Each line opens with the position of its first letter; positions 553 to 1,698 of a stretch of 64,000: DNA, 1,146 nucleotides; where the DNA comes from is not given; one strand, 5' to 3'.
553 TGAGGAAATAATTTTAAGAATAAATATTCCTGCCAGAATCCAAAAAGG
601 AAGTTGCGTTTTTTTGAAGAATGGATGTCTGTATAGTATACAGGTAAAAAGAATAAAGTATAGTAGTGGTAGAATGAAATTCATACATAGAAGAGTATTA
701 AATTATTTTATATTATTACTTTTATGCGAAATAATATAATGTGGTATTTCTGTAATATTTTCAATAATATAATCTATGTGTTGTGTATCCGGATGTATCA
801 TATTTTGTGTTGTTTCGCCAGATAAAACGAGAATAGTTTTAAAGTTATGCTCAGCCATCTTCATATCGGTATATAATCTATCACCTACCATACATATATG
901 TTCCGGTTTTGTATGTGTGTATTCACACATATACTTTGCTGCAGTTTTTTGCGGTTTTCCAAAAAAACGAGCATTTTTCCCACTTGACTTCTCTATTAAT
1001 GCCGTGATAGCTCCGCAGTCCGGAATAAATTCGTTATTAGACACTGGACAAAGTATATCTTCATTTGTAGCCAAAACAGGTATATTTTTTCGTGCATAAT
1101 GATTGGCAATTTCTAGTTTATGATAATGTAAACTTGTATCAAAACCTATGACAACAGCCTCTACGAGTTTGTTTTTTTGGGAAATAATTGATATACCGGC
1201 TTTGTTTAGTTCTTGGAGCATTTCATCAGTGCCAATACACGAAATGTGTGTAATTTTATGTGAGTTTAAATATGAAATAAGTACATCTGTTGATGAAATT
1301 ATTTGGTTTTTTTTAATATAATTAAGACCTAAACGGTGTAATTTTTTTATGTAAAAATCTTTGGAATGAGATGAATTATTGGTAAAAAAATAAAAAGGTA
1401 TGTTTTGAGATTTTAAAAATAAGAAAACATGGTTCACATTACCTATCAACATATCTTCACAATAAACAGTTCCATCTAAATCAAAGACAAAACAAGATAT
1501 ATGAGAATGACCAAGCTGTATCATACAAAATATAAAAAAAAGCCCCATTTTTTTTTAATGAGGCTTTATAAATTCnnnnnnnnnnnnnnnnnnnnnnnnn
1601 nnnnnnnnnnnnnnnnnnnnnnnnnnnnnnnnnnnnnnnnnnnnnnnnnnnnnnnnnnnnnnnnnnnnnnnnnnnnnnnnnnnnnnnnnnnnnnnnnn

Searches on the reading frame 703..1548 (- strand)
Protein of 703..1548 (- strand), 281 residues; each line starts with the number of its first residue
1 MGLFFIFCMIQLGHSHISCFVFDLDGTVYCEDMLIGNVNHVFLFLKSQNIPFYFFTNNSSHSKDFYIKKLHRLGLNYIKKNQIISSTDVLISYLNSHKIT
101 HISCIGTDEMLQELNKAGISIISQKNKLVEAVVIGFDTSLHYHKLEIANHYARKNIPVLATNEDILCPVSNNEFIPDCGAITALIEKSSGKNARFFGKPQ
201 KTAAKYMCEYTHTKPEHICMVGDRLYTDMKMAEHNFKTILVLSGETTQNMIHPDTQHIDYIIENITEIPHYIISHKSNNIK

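Call 54: search_protein_families(library=pfam, alignment_id=A2, max_evalue=1e-8)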
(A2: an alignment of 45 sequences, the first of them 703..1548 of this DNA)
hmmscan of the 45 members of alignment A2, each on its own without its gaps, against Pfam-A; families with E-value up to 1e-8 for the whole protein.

A. member 1, window:703-1548:- (281 aa): 3 families
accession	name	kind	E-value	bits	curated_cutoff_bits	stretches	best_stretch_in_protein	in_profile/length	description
PF13344.12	Hydrolase_6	-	2.8e-22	79.1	27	1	20-119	1-100/101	Haloacid dehalogenase-like hydrolase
PF13242.12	Hydrolase_like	-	1e-14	54.6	22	1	196-267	2-74/75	HAD-hyrolase-like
PF00702.32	Hydrolase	-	1.1e-10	42.7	26.4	1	17-233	1-188/191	haloacid dehalogenase-like hydrolase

B. families by the number of members that match (of 45 scanned): 71 families (the first 25 are shown)
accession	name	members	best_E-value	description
PF08245.18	Mur_ligase_M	3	1.7e-45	Mur ligase middle domain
PF02875.26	Mur_ligase_C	3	1.7e-32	Mur ligase, glutamate ligase domain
PF02508.19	Rnf-Nqr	2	5.5e-56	Rnf-Nqr subunit, membrane protein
PF01225.30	Mur_ligase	2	2.9e-14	Mur ligase family, catalytic domain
PF11013.13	DUF2851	1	1.1e-137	Protein of unknown function (DUF2851)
PF03116.20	NQR2_RnfD_RnfE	1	8.9e-97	NQR2, RnfD, RnfE family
PF02684.21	LpxB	1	1.2e-86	Lipid-A-disaccharide synthetase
PF00208.27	ELFV_dehydrog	1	2.1e-82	Glutamate/Leucine/Phenylalanine/Valine dehydrogenase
PF00759.25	Glyco_hydro_9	1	1.6e-80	Glycosyl hydrolase family 9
PF13561.12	adh_short_C2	1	1.5e-72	Enoyl-(Acyl carrier protein) reductase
PF01098.24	FTSW_RODA_SPOVE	1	1.3e-65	Cell cycle protein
PF03483.22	B3_4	1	9.7e-65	B3/4 domain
PF07494.17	Reg_prop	1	1.2e-61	Two component regulator propeller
PF00106.31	adh_short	1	6.8e-61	short chain dehydrogenase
PF01138.27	RNase_PH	1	2.4e-58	3' exoribonuclease family, domain 1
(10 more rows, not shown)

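Call 55: search_protein_families(library=padloc, alignment_id=A2, max_evalue=1e-8)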
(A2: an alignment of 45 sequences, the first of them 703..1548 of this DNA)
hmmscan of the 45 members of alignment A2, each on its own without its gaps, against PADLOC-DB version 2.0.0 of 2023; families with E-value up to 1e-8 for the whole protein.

A. member 1, window:703-1548:- (281 aa): 0 families

B. families by the number of members that match (of 45 scanned): 24 families
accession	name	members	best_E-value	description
PDLC04138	mad6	1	5.3e-33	mads_6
PDLC04042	PD-T4-6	1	3.5e-32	-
PDLC04047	PD-T4-6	1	2.2e-24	-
PDLC04060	PD-T4-6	1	2.6e-24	-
PDLC04053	PD-T4-6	1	3.3e-22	-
PDLC04057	PD-T4-6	1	6.2e-22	-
PDLC03920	MkoA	1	4.7e-21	-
PDLC04061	PD-T4-6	1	3.8e-18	-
PDLC04054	PD-T4-6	1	9.5e-18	-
PDLC04050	PD-T4-6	1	1.3e-17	-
PDLC04041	PD-T4-6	1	1.2e-16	-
PDLC01088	C3a189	1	4.2e-16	kinase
PDLC04048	PD-T4-6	1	2.3e-15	-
PDLC04055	PD-T4-6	1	2.3e-15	-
PDLC04052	PD-T4-6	1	4.6e-15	-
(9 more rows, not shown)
